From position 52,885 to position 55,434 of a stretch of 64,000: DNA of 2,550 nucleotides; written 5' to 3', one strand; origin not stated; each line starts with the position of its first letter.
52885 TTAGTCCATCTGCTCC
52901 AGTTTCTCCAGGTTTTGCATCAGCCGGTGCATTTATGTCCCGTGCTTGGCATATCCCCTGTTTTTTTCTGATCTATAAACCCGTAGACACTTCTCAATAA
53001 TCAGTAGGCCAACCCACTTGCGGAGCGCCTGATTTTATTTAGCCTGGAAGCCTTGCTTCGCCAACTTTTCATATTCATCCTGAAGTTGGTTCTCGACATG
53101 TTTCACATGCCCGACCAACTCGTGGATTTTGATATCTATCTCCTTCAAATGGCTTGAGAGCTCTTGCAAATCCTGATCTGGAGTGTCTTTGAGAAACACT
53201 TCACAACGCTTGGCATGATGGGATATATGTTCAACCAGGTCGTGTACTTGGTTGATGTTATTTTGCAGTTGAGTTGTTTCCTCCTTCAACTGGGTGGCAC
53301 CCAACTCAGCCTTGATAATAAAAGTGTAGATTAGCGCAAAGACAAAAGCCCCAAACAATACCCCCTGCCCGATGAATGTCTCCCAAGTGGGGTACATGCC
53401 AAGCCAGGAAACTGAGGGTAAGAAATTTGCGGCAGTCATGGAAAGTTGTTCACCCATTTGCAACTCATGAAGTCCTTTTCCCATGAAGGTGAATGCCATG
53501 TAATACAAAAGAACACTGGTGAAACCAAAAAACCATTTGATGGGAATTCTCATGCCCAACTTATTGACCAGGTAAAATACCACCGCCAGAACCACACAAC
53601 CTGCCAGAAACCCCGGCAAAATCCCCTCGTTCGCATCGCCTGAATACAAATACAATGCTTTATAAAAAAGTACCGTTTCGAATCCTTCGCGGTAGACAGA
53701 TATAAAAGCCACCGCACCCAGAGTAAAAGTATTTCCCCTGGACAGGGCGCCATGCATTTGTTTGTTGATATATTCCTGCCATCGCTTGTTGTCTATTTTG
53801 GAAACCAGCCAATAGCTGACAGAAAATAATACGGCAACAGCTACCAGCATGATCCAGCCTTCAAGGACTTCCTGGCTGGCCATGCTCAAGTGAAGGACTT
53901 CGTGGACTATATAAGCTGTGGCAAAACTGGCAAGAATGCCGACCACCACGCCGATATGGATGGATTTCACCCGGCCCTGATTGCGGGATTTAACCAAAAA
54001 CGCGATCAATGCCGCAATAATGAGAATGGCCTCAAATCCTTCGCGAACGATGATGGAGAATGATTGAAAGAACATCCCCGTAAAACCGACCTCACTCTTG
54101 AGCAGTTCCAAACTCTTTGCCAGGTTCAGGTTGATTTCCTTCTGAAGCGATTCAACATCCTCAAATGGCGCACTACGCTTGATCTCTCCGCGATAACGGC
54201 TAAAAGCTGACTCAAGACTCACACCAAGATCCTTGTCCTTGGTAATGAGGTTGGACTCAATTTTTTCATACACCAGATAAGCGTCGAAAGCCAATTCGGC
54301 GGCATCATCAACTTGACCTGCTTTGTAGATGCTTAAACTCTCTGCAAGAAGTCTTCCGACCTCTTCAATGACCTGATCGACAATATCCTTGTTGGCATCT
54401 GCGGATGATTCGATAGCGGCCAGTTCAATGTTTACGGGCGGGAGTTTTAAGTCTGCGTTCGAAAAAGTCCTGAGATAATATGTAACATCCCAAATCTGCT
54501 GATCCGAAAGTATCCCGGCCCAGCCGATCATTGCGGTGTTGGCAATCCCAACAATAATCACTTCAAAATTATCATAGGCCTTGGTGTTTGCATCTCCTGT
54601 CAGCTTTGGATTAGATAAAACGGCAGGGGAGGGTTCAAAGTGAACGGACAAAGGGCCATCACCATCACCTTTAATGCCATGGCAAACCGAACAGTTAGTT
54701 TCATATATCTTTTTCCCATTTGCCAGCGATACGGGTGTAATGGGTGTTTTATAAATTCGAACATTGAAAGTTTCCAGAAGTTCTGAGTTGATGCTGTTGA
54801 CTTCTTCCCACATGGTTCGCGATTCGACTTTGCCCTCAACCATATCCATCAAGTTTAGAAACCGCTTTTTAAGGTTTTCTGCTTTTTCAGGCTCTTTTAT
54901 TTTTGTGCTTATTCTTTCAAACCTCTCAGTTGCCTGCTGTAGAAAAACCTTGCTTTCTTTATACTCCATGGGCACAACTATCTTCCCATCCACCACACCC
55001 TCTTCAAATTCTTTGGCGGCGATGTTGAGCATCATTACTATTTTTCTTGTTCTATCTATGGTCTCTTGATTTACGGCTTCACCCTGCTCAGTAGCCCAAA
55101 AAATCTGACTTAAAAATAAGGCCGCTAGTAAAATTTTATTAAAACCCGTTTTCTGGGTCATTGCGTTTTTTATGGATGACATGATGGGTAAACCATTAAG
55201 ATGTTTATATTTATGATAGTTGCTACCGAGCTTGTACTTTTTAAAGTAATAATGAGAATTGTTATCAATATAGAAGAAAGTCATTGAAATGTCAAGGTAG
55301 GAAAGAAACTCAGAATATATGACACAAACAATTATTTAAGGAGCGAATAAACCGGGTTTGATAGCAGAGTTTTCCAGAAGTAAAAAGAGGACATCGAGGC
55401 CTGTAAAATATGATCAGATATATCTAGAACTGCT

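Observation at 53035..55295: Fur-controlled fusion of a periplasmic cytochrome c to an FTR1 iron permease with a His-rich cytoplasmic tail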

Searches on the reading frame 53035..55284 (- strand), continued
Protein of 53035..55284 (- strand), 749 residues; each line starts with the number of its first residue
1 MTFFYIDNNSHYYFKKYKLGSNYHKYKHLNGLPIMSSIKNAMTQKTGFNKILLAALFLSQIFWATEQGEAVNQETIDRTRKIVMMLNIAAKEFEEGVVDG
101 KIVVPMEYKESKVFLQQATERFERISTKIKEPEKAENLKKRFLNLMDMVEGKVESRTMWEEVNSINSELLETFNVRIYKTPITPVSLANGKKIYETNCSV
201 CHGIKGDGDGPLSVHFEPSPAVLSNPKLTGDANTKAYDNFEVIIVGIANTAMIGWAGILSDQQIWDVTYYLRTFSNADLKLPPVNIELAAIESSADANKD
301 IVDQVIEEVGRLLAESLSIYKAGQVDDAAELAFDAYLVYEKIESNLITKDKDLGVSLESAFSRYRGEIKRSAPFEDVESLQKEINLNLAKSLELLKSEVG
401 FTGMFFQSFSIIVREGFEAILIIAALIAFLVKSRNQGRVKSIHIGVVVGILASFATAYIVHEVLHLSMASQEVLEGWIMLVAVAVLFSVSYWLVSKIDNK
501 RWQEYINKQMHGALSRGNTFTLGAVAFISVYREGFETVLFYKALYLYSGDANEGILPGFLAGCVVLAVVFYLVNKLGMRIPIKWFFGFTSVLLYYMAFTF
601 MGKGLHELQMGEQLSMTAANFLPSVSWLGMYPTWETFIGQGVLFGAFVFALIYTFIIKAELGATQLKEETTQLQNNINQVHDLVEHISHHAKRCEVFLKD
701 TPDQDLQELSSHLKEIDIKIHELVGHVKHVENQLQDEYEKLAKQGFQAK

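Call 52: predict_structure(alignment_id=A2)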
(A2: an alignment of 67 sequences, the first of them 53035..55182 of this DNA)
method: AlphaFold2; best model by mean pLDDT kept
length: 715 residues; sequences in the alignment: 67
mean_pLDDT: 77.3   pTM: 0.41
mean pLDDT of the five models: 77.3, 74.3, 72.8, 70.2, 66.4
residues with pLDDT >= 90: 141; 70-90: 373; 50-70: 159; < 50: 42
segments of 3 or more residues with pLDDT < 50: 1-11, 30-36, 252-264, 432-435, 711-715
pLDDT, mean of each block of 10 residues (from residue 1): 42 66 67 53 87 91 90 89 90 88 93 94 93 91 79 91 92 90 86 86 91 81 87 93 77 45 57 86 90 76 75 70 84 85 92 85 70 85 84 77 84 89 71 55 79 79 61 55 70 85 77 71 91 84 69 78 86 77 76 79 89 84 65 55 63 67 64 65 66 66 61 45
secondary structure, 60 per line:
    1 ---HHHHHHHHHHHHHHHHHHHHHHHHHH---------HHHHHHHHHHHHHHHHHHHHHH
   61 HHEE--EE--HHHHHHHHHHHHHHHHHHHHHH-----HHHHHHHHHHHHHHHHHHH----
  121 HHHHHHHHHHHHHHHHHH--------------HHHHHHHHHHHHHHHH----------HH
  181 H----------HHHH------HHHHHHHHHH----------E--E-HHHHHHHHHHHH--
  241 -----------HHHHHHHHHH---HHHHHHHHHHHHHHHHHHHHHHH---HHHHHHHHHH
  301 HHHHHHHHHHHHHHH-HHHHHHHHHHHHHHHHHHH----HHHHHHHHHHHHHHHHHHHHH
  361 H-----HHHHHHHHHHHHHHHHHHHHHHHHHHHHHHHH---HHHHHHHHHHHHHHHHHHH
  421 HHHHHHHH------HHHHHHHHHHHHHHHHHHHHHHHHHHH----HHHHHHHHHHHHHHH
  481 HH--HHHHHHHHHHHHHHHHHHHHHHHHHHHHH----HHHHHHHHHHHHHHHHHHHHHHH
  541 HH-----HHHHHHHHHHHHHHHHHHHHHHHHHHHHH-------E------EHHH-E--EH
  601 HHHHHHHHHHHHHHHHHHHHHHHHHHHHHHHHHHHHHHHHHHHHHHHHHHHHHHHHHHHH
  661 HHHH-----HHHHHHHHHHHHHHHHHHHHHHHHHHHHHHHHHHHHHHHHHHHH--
elements in order (helices of 4 or more, strands of 3 or more residues): H4-29 H39-62 H71-92 H98-116 H121-138 H153-168 H192-195 H202-211 H227-238 H252-261 H265-287 H291-315 H317-335 H340-361 H367-398 H402-428 H435-461 H466-482 H485-513 H518-542 H548-576 H600-664 H670-713
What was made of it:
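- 53308..54084 (-): FTR1 permease core of 7 TM helices (aa 401-659), with REGFE at 54031-54045 (TM1) and 53677-53691 (TM4). Helices from call 52.
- On Hemerythrin-like / HHE cation-binding domain (considered for the tail): There are only two helices (call 52).
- Checked: The tail is predicted as a helix-loop-helix hairpin rather than one coiled coil, with pLDDT of only 55-67 (call 52).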

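Call 54: fold_search(model_id=the predicted structure, library=pdb)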
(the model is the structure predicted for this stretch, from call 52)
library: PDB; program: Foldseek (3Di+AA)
matches with E <= 10: 209; with E <= 0.001: 1
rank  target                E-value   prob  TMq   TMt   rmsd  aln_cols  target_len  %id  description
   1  6h5l_B                5.2e-04  1.00  0.13  0.39   6.7       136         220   26  Kuenenia stuttgartiensis reducing HAO-like protein complex Kustc0457/Kustc0458 (released 2019-04-10)
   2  6lod_E                4.3e-03  1.00  0.13  0.54   3.3       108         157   19  Cryo-EM structure of the air-oxidized photosynthetic alternative complex III from Roseiflexus castenholzii (released 2020-11-04)
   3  8k9e_E                9.2e-03  1.00  0.13  0.50   3.7       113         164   23  Cryo-EM structure of the photosynthetic alternative complex III from Chloroflexus aurantiacus at 3.3 angstrom (released 2024-03-06)
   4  9krr_A                8.8e-02  1.00  0.11  0.74   3.7        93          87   26  CRYSTAL STRUCTURE OF REDUCED CYTOCHROME C6 FROM Synechocystis PCC 6803 (released 2025-01-29)
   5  6hwh_i                2.0e-01  1.00  0.11  0.42   5.3       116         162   15  Structure of a functional obligate respiratory supercomplex from Mycobacterium smegmatis (released 2018-11-07)
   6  2v08_A                2.6e-01  1.00  0.10  0.77   3.2        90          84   23  Structure of wild-type Phormidium laminosum cytochrome c6 (released 2007-07-24)
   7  6o3e_A                2.6e-01  0.35  0.12  0.16  28.2       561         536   10  mouse aE-catenin 82-883 (released 2019-11-13)
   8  8yfu_B                2.8e-01  0.23  0.11  0.12  32.8       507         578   11  Cryo EM structure of human phosphate channel XPR1 at intermediate state (released 2024-10-09)
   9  6o3e_B                3.5e-01  0.33  0.13  0.17  26.8       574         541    9  mouse aE-catenin 82-883 (released 2019-11-13)
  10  4q9i_A                4.3e-01  0.08  0.09  0.06  42.1       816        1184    9  P-glycoprotein cocrystallised with QZ-Ala (released 2015-03-04)
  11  4igg_B                7.0e-01  0.25  0.13  0.12  27.9       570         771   11  Full-length human alpha-catenin crystal structure (released 2012-12-26)
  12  9j3m_A                7.0e-01  0.11  0.12  0.15  27.2       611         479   10  ADP/Pi bound Arabidopsis ATP/ADP translocator AtNTT1 (released 2025-03-19)
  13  5i6r                  7.3e-01  0.14  0.09  0.15  44.6       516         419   10  Crystal Structure of srGAP2 F-BARx WT Form-1 (released 2017-08-30)
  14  6zmq                  8.5e-01  0.15  0.11  0.13  28.6       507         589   11  Cytochrome c Heme Lyase CcmF (released 2021-05-19)
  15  8glv_Do               9.6e-01  0.06  0.09  0.05  54.0       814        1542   11  96-nm repeat unit of doublet microtubules from Chlamydomonas reinhardtii flagella (released 2023-05-31)
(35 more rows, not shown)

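Call 61: search_protein_families(library=pfam, proteins=[P0127, P0129, P0134, P0145, P0168, P0182, P0189, P0239, P0247, P0187], max_evalue=0.001)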
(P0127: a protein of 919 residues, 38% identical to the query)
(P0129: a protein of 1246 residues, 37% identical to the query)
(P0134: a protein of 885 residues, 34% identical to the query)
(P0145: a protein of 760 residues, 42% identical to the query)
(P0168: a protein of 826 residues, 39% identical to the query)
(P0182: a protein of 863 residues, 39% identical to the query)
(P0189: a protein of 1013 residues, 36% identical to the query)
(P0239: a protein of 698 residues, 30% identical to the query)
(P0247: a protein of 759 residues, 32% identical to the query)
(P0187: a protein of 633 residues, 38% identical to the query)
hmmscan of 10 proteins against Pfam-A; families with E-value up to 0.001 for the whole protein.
P0127 (919 aa): 1 family
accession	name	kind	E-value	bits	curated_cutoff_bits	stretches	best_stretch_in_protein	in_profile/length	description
PF03239.20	FTR1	-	2e-25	90.1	25.3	1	574-775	5-211/284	Iron permease FTR1 family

P0129 (1246 aa): 2 families
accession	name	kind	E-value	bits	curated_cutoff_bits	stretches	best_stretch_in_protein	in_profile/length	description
PF03239.20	FTR1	-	1.3e-35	123.5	25.3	2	902-1105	3-211/284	Iron permease FTR1 family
PF10634.15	Iron_transport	-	4.3e-09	37.2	21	0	226-301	63-147/150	Fe2+ transport protein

P0134 (885 aa): 3 families
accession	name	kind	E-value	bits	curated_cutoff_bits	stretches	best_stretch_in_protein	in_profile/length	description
PF03239.20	FTR1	-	8.9e-30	104.4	25.3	2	526-666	105-233/284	Iron permease FTR1 family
PF13442.11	Cytochrome_CBB3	-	3.9e-26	91.6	27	2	143-226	2-68/68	Cytochrome C oxidase, cbb3-type, subunit III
PF00034.26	Cytochrom_C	-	3.2e-23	83.3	21.3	2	144-229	1-89/90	Cytochrome c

P0145 (760 aa): 1 family
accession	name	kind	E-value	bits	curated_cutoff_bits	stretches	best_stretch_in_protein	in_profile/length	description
PF03239.20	FTR1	-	8.4e-24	84.8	25.3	2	472-607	103-233/284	Iron permease FTR1 family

P0168 (826 aa): 2 families
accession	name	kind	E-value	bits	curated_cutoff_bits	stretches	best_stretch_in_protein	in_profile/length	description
PF03239.20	FTR1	-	2.4e-40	139.1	25.3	2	566-770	2-211/284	Iron permease FTR1 family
PF10634.15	Iron_transport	-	3.3e-09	37.5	21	1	212-286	63-146/150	Fe2+ transport protein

P0182 (863 aa): 2 families
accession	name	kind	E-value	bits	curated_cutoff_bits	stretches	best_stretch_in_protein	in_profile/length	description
PF03239.20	FTR1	-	3e-34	119.1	25.3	2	599-802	4-213/284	Iron permease FTR1 family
PF13473.12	Cupredoxin_1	-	0.0008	19.8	27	0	287-376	25-104/104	Cupredoxin-like domain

P0189 (1013 aa): 4 families
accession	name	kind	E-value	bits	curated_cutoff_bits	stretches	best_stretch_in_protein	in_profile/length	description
PF02424.20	ApbE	-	2.6e-70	237.4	25.6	1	711-985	1-265/266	ApbE family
PF03239.20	FTR1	-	1.1e-22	81.1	25.3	1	427-631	5-215/284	Iron permease FTR1 family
PF13442.11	Cytochrome_CBB3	-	2.1e-19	70.1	27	2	137-218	4-68/68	Cytochrome C oxidase, cbb3-type, subunit III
PF00034.26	Cytochrom_C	-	7.1e-18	66.2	21.3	2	137-221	2-89/90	Cytochrome c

P0239 (698 aa): 4 families
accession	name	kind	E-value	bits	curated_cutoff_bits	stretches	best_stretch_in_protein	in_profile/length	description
PF03239.20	FTR1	-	1.4e-21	77.5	25.3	2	394-535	71-213/284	Iron permease FTR1 family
PF13442.11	Cytochrome_CBB3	-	3.7e-12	46.8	27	1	130-212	2-68/68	Cytochrome C oxidase, cbb3-type, subunit III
PF00034.26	Cytochrom_C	-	8.4e-11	43.5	21.3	1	132-215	2-89/90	Cytochrome c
PF14495.11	Cytochrom_C550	-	0.00044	20.4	27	0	127-206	22-101/136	Cytochrome c-550 domain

P0247 (759 aa): 3 families
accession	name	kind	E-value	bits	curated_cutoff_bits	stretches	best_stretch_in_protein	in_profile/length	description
PF03239.20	FTR1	-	4.3e-17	62.8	25.3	2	459-598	73-213/284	Iron permease FTR1 family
PF13442.11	Cytochrome_CBB3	-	4.1e-12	46.7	27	1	137-219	2-68/68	Cytochrome C oxidase, cbb3-type, subunit III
PF00034.26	Cytochrom_C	-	1.1e-09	40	21.3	1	139-219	2-86/90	Cytochrome c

P0187 (633 aa): 1 family
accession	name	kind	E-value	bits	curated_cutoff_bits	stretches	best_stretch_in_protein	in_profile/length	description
PF03239.20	FTR1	-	1.1e-21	77.8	25.3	2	219-404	68-235/284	Iron permease FTR1 family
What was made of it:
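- Closest known: EfeUOB. Same: Relatives of the window protein carry a fused P19 (FtrA-like) domain, and one has a weak cupredoxin (FtrB-like) match (call 61).
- Relatives carry a P19 domain, a weak cupredoxin-like match or a second cytochrome c in the N-terminal periplasmic region, or an ApbE fusion at the C-terminus (call 61). Some relatives are fused to ApbE, a flavin-transfer enzyme used in extracytosolic electron transfer (call 61). Exchange of the domain for P19 or cupredoxin-like domains in relatives points to metal handling (call 61).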

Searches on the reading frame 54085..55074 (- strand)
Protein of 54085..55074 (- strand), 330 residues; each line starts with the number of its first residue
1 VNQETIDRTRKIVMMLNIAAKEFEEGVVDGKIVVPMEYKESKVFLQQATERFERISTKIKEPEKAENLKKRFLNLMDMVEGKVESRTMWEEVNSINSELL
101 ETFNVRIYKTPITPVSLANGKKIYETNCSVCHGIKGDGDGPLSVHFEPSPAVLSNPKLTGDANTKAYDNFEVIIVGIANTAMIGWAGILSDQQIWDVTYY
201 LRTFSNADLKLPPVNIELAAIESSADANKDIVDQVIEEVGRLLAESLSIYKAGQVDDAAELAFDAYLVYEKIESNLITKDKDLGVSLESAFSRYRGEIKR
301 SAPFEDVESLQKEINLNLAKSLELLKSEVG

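Call 62: predict_structure(alignment_id=A3)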
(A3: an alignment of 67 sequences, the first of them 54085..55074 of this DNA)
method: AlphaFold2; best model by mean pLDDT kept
length: 330 residues; sequences in the alignment: 67
mean_pLDDT: 90.0   pTM: 0.65
mean pLDDT of the five models: 90.0, 89.0, 88.9, 88.9, 85.4
residues with pLDDT >= 90: 232; 70-90: 77; 50-70: 10; < 50: 11
segments of 3 or more residues with pLDDT < 50: 220-228
pLDDT, mean of each block of 10 residues (from residue 1): 87 97 95 94 95 95 96 97 97 98 91 89 96 96 92 93 93 90 89 96 91 61 45 86 96 91 86 83 92 96 97 96 74
secondary structure, 60 per line:
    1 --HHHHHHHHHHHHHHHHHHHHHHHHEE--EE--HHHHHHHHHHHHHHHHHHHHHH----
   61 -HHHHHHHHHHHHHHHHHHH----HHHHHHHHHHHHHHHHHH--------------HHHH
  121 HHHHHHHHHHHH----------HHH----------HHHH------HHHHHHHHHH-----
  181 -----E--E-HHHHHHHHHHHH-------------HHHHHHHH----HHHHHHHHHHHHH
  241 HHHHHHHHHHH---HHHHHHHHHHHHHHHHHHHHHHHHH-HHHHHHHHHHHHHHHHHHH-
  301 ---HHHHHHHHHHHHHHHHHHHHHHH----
elements in order: H3-26 H35-56 H62-80 H85-102 H117-132 H156-159 H166-175 H191-202 H216-223 H228-251 H255-279 H281-299 H304-326
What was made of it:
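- AlphaFold models: full length pLDDT 77, periplasmic part pLDDT 90 (calls 52, 62).
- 54769..55068 (-): Periplasmic four-helix bundle 1 (aa 73-172), with invariant E92, E107 and E110 (the EYxE motif) and F114. The AlphaFold periplasmic model has pLDDT 90 (call 62).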

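Call 65: fold_search(model_id=the predicted structure, library=pdb)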
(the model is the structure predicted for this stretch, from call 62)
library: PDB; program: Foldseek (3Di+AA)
matches with E <= 10: 276; with E <= 0.001: 1
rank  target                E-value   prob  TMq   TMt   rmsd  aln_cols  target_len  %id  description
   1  6h5l_B                4.2e-04  1.00  0.26  0.38   6.6       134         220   24  Kuenenia stuttgartiensis reducing HAO-like protein complex Kustc0457/Kustc0458 (released 2019-04-10)
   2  6lod_E                1.3e-03  1.00  0.27  0.54   3.1       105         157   20  Cryo-EM structure of the air-oxidized photosynthetic alternative complex III from Roseiflexus castenholzii (released 2020-11-04)
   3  8k9e_E                3.2e-03  1.00  0.26  0.51   3.6       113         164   23  Cryo-EM structure of the photosynthetic alternative complex III from Chloroflexus aurantiacus at 3.3 angstrom (released 2024-03-06)
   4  9vr0_MODEL_1_A        7.9e-03  1.00  0.26  0.70   2.1        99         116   26  NMR solution structure of termini-truncated oxidized cytochrome c552 from Thioalkalivibrio paradoxus (released 2025-07-30)
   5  9krr_H                4.4e-02  1.00  0.22  0.78   3.7        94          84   26  CRYSTAL STRUCTURE OF REDUCED CYTOCHROME C6 FROM Synechocystis PCC 6803 (released 2025-01-29)
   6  9krr_A                5.0e-02  1.00  0.22  0.74   3.6        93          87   26  CRYSTAL STRUCTURE OF REDUCED CYTOCHROME C6 FROM Synechocystis PCC 6803 (released 2025-01-29)
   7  7o9u_MODEL_1_A        7.1e-02  1.00  0.24  0.47   3.2        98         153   28  Solution structure of oxidized cytochrome c552 from Thioalkalivibrio paradoxus (released 2021-05-05)
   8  4h0j_A                7.4e-02  1.00  0.23  0.78   3.9        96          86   25  Mutant M58C of Nostoc sp Cytochrome c6 (released 2013-09-11)
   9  9krr_B                8.1e-02  1.00  0.22  0.75   3.7        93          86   26  CRYSTAL STRUCTURE OF REDUCED CYTOCHROME C6 FROM Synechocystis PCC 6803 (released 2025-01-29)
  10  7y5e_G2               9.2e-02  1.00  0.21  0.77   3.7        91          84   24  In situ single-PBS-PSII-PSI-LHCs megacomplex. (released 2023-02-01)
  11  2v08_A                1.1e-01  1.00  0.22  0.78   3.2        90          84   23  Structure of wild-type Phormidium laminosum cytochrome c6 (released 2007-07-24)
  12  6hwh_i                1.3e-01  1.00  0.22  0.42   5.2       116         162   15  Structure of a functional obligate respiratory supercomplex from Mycobacterium smegmatis (released 2018-11-07)
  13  3dmi                  1.4e-01  1.00  0.22  0.76   3.8        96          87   21  Crystallization and Structural Analysis of Cytochrome c6 from the Diatom Phaeodactylum tricornutum at 1.5 A resolution (released 2009-03-17)
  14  7e1v_O                3.4e-01  0.99  0.25  0.36   4.5       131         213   15  Cryo-EM structure of apo hybrid respiratory supercomplex consisting of Mycobacterium tuberculosis complexIII and Mycob (released 2021-10-13)
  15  2mwq_MODEL_1_A        7.0e-01  0.92  0.23  0.43  14.1       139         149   14  Solution structure of PsbQ from spinacia oleracea (released 2015-07-29)
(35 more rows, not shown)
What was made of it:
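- Foldseek matches to cytochrome c (calls 54, 65).
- On Class I c-type cytochrome: Foldseek matches cytochromes c6 and c552 with target TM 0.7-0.78 (call 65).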
